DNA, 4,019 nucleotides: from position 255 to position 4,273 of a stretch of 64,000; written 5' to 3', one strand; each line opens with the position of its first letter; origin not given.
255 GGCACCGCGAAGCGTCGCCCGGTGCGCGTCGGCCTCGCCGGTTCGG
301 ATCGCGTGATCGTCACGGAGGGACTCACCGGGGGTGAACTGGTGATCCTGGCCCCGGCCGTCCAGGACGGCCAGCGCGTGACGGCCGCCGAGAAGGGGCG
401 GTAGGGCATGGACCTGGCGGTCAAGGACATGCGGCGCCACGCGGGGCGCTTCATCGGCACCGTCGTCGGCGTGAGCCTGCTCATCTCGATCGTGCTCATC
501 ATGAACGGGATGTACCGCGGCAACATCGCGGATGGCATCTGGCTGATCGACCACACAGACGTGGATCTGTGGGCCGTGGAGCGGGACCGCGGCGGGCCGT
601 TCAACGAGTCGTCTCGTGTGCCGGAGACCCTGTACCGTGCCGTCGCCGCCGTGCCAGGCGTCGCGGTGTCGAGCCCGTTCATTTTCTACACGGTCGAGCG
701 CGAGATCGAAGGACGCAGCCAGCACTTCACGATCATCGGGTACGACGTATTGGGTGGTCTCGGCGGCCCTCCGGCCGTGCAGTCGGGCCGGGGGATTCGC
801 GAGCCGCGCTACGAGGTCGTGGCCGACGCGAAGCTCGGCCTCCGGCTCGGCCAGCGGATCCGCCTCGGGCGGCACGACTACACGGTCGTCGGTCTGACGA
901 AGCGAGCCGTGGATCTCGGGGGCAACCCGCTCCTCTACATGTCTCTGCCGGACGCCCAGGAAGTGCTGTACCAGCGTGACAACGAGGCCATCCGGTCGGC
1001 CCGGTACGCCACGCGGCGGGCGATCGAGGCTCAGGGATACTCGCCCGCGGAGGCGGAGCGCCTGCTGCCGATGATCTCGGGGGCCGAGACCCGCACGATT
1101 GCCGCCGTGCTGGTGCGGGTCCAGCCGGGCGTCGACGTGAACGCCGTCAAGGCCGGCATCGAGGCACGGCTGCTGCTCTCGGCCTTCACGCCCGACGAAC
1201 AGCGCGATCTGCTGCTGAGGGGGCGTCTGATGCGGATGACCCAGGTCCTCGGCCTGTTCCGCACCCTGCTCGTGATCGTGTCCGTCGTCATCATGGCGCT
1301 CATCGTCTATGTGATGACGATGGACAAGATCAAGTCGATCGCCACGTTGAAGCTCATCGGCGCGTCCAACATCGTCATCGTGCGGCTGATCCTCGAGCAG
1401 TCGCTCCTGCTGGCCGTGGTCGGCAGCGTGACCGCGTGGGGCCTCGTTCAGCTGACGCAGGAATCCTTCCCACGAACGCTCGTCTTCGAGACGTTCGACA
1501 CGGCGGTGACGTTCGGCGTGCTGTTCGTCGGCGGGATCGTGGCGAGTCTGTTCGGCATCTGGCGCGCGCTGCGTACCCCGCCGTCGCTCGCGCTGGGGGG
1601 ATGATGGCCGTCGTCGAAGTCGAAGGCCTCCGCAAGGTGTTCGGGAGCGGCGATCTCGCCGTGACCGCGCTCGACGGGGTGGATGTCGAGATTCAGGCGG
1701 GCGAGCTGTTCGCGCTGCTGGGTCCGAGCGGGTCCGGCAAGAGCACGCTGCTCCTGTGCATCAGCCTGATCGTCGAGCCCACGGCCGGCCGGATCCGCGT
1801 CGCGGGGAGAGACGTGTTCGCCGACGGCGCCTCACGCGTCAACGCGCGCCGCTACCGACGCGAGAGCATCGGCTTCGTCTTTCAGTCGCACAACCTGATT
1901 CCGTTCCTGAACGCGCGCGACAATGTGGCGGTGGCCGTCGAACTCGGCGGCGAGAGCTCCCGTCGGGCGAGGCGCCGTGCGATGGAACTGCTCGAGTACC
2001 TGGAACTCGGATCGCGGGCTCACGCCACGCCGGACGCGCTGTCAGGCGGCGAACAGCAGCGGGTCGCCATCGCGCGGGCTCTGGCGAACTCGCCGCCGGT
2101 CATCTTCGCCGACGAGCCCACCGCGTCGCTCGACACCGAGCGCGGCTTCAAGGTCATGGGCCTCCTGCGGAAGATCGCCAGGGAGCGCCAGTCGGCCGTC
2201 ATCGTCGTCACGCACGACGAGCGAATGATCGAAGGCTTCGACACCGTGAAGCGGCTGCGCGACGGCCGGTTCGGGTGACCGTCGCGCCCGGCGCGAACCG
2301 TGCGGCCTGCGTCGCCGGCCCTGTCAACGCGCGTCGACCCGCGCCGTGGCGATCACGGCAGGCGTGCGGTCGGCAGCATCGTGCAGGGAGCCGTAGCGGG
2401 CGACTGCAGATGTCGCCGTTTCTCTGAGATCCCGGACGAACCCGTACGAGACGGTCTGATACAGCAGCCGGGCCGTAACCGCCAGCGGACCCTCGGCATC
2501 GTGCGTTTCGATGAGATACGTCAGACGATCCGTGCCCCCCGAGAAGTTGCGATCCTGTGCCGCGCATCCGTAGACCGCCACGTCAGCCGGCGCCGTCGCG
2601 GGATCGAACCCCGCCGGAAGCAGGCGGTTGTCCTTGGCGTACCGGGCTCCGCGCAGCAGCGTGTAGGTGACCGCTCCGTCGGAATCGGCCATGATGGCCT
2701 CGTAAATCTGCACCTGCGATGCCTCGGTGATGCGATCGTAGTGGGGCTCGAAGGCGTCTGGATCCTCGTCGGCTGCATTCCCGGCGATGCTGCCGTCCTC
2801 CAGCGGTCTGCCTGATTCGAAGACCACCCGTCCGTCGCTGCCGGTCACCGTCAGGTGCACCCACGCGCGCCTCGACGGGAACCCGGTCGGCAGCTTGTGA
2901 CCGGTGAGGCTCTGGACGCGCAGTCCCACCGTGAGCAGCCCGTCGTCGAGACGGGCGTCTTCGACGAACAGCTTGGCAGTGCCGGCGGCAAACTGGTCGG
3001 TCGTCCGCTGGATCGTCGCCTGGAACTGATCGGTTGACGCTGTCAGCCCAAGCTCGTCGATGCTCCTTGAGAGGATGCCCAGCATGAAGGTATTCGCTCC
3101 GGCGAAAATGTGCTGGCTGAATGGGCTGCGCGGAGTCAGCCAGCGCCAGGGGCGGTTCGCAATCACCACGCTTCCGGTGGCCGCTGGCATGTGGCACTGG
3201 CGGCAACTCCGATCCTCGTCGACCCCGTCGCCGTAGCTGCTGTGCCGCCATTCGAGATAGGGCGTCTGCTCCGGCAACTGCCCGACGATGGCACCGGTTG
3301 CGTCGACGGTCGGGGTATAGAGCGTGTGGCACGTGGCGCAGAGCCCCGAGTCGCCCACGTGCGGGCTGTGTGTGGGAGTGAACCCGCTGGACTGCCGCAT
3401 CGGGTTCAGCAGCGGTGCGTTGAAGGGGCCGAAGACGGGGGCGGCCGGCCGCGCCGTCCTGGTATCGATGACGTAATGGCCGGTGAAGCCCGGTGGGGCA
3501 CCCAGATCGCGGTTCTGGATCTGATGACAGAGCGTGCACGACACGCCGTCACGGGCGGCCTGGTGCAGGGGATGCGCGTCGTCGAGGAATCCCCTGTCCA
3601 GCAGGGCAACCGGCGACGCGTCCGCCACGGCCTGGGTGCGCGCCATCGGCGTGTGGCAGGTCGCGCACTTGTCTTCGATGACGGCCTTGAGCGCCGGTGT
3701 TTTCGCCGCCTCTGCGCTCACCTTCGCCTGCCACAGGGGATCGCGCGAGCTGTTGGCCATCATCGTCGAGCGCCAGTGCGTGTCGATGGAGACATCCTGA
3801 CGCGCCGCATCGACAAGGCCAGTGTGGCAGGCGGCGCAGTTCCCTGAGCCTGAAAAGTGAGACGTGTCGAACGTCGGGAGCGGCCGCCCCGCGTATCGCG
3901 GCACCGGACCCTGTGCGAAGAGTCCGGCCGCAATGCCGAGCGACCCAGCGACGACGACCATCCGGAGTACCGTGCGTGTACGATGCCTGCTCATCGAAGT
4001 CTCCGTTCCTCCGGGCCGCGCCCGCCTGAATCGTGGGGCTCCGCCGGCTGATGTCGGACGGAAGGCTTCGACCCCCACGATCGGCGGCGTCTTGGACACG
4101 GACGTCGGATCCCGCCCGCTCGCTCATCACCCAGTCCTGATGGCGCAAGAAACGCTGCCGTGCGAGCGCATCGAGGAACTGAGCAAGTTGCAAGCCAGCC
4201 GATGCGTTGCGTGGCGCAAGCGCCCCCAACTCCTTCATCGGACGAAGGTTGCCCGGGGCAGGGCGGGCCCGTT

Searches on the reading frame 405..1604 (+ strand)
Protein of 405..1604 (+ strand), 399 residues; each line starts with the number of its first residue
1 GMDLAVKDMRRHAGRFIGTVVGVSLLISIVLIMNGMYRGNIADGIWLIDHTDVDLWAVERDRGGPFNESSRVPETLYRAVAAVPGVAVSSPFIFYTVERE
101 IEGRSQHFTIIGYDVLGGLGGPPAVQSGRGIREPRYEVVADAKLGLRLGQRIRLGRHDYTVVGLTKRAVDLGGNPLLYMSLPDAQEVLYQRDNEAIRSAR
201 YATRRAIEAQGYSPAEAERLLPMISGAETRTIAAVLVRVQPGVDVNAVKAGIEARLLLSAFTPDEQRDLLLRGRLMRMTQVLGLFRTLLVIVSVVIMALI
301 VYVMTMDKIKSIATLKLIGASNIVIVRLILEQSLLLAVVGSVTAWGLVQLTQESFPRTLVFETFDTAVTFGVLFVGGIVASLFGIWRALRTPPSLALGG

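Call 64: search_protein_families(library=pfam, proteins=[window:405-1604:+], max_evalue=0.00001)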
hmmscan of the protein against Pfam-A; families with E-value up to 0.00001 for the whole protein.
window:405-1604:+ (399 aa): 2 families
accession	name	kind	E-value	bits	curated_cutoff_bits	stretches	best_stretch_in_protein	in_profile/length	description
PF12704.14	MacB_PCD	-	2.1e-14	54.7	27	1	17-254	6-206/207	MacB-like periplasmic core domain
PF02687.27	FtsX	-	6.9e-09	36.2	25.5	1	285-393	3-120/120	FtsX-like permease C-terminal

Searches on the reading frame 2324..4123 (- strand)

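Call 64: search_protein_families(library=pfam, proteins=[window:2324-4123:-], max_evalue=0.00001)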
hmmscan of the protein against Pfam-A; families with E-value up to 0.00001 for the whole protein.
window:2324-4123:- (599 aa): 1 family
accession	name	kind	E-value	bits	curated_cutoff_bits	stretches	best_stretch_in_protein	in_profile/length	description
PF14522.11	Cytochrome_C7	-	2.1e-06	27.9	24.8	0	88-201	7-67/67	Cytochrome c7 and related cytochrome c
